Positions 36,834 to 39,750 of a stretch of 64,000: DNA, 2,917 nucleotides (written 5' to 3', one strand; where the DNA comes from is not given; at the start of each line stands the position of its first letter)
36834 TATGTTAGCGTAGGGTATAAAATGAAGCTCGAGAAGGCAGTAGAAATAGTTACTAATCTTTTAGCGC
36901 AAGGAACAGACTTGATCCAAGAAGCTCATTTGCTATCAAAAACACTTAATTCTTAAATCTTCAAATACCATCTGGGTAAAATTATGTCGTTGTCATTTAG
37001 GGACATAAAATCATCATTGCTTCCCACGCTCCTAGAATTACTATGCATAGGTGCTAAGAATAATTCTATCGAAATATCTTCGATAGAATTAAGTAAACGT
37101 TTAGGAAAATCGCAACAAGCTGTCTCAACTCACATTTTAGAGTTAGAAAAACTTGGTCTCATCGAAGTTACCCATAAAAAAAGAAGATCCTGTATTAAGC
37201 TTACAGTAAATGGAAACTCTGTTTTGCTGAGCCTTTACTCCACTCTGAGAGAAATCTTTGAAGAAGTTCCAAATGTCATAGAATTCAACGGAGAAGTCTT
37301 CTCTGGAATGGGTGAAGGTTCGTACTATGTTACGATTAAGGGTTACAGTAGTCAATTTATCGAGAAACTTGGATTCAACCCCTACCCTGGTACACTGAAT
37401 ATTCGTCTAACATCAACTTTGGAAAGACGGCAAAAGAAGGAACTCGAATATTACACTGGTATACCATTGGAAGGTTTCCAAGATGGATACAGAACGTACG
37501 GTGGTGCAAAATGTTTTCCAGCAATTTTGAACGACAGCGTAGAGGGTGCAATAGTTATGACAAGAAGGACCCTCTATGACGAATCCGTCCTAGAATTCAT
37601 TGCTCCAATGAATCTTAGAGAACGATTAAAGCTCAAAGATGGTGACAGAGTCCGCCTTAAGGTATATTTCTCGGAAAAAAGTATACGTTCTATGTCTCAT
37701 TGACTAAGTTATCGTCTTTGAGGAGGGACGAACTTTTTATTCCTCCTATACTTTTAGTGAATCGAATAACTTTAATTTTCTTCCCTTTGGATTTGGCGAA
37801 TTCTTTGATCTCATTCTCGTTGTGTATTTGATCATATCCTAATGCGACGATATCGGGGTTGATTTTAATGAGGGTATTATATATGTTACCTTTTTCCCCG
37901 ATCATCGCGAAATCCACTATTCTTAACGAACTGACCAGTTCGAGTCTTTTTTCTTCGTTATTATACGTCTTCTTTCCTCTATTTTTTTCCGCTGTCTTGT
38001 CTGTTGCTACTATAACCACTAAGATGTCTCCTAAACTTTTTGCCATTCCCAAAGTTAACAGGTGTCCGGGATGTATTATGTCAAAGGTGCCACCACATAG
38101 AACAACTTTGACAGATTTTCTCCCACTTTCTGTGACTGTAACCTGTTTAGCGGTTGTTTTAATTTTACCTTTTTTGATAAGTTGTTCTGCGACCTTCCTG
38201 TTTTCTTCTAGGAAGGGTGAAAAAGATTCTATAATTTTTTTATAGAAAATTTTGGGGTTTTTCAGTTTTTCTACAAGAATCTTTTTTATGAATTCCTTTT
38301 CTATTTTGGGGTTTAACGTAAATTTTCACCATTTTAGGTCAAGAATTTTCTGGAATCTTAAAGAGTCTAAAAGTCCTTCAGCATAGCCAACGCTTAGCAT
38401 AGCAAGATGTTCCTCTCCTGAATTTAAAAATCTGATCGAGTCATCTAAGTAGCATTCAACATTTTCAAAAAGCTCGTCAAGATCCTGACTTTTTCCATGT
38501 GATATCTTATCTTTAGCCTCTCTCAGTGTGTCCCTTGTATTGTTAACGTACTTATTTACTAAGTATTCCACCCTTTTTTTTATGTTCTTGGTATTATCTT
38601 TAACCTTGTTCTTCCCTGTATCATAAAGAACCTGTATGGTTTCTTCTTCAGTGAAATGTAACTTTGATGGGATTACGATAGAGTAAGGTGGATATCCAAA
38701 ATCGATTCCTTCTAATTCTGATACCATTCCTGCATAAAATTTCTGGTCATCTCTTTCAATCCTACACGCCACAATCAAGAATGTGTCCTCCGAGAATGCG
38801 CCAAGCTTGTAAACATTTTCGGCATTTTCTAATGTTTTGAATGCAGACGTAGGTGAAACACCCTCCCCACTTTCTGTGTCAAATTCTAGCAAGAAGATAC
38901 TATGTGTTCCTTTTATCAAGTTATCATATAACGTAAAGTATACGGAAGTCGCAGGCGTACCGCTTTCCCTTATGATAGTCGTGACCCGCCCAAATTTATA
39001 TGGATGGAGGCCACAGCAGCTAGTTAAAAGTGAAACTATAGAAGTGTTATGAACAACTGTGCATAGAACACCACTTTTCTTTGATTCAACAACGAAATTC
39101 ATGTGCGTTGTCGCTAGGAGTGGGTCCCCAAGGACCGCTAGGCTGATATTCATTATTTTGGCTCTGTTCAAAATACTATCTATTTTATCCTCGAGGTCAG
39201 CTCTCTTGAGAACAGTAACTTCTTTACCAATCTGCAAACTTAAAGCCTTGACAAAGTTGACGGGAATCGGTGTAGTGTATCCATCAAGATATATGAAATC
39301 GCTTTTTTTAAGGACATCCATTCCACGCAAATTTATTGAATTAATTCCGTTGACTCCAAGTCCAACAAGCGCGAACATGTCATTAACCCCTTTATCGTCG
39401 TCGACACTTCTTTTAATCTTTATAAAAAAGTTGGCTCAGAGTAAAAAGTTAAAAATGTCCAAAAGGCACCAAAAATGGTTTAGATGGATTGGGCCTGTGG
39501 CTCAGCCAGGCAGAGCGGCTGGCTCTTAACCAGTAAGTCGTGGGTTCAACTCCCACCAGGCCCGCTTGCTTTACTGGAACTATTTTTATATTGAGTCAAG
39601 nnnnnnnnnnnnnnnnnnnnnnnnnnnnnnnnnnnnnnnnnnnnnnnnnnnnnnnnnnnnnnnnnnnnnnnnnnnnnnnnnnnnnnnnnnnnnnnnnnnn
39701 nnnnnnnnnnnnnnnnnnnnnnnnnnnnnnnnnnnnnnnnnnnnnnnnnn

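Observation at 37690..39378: Diphthine synthase runs in frame through its TGA stop into a start-less FAD synthetase (RibL-like), a candidate for stop-codon readthrough or fusion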

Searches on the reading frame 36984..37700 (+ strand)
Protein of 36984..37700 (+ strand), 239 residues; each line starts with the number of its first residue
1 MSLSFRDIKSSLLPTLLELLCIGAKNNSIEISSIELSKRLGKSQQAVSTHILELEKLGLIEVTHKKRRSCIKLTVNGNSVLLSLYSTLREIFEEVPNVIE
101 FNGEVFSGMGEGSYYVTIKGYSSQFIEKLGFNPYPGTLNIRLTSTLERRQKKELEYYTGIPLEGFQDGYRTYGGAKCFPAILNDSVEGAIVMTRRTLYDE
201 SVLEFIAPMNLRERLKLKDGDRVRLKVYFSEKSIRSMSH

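Call 6: search_protein_families(library=pfam, proteins=[window:36984-37700:+], max_evalue=0.01)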
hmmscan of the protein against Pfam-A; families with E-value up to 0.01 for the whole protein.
window:36984-37700:+ (239 aa): 9 families
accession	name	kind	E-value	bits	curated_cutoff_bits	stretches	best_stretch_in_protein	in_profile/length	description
PF01982.22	CTP-dep_RFKase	-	6.1e-42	142.8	25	1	105-227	1-121/121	Domain of unknown function DUF120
PF13412.12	HTH_24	-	8.5e-06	25.7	21.9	1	31-61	18-48/48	Winged helix-turn-helix DNA-binding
PF25212.1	HVO_A0114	-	5.9e-05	23.2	27.6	1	7-71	15-77/84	HVO_A0114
PF12802.13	MarR_2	-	0.00015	22.3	27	1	31-63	21-53/61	MarR family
PF01047.28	MarR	-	0.00022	21.5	24.6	1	26-66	15-53/59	MarR family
PF01022.26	HTH_5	-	0.0007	19.9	22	1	35-61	20-46/47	Bacterial regulatory protein, arsR family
PF08279.18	HTH_11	-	0.0059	16.9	25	0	30-65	15-49/55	HTH domain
PF12840.13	HTH_20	-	0.0073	16.7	27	0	35-62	23-50/51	Helix-turn-helix domain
PF13545.12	HTH_Crp_2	-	0.0081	16.5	27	0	16-67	7-57/70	Crp-like helix-turn-helix domain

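Call 37: search_protein_families(library=ncbifam, proteins=[window:36984-37700:+], max_evalue=0.001)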
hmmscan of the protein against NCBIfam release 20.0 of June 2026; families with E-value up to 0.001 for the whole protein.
window:36984-37700:+ (239 aa): 5 families
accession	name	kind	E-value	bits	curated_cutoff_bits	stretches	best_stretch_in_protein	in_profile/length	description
NF010762.0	PRK14165.1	equivalog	1.4e-63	214.2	279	1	15-229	7-219/224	winged helix-turn-helix domain-containing protein/riboflavin kinase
NF040694.1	ribK_Meth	equivalog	7.5e-31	106.8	168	1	100-226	2-126/127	CTP-dependent riboflavin kinase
NF004170.0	PRK05638.1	equivalog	0.00026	19.7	421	1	31-81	385-438/442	threonine synthase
NF033788.1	HTH_metalloreg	subfamily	0.00056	19.7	55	1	30-73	25-68/77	metalloregulator ArsR/SmtB family transcription factor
TIGR01884.1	cas_HTH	subfamily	0.0007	19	60.2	0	33-70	159-196/202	CRISPR-associated CARF protein Csa3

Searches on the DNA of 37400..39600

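Call 53: search_rna_families(source=window, start=37400, end=39600, threshold=evalue, max_evalue=1)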
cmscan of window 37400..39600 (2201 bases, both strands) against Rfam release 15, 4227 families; matches with E-value up to 1: 3.
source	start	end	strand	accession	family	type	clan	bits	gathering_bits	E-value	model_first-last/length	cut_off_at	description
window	39491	39564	+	RF00005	tRNA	Gene; tRNA;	CL00001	68.2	29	3.3e-14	1-71/71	no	tRNA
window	39491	39565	-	RF04354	Plastid-ycf2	Cis-reg;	-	35.5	65.7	3.8e-05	1-75/75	no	Plastid-ycf2 5UTR RNA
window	39491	39563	+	RF01684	mascRNA-menRNA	Gene;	-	22.9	42.5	0.12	1-56/56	no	MALAT1-associated small cytoplasmic RNA/MEN beta RNA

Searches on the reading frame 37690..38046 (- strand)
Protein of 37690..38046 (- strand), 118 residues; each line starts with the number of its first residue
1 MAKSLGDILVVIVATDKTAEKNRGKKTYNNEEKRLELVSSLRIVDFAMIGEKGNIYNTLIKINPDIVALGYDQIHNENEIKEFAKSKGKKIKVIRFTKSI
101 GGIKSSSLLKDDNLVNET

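Call 34: find_encoding_contigs(protein=window:37690-38046:-, flank=3000, max_places=8)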
Protein window:37690-38046:- (118 aa): 1 contig read that carries it; 1 place shown.
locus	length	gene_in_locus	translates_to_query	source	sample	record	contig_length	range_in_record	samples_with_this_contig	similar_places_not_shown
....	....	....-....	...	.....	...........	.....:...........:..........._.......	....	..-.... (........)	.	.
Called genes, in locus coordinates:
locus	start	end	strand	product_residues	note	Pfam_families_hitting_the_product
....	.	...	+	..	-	?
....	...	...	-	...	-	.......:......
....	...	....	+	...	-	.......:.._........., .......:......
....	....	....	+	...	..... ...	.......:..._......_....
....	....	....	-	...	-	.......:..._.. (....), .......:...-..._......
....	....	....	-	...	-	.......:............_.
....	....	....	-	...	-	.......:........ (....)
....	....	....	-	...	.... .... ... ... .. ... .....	?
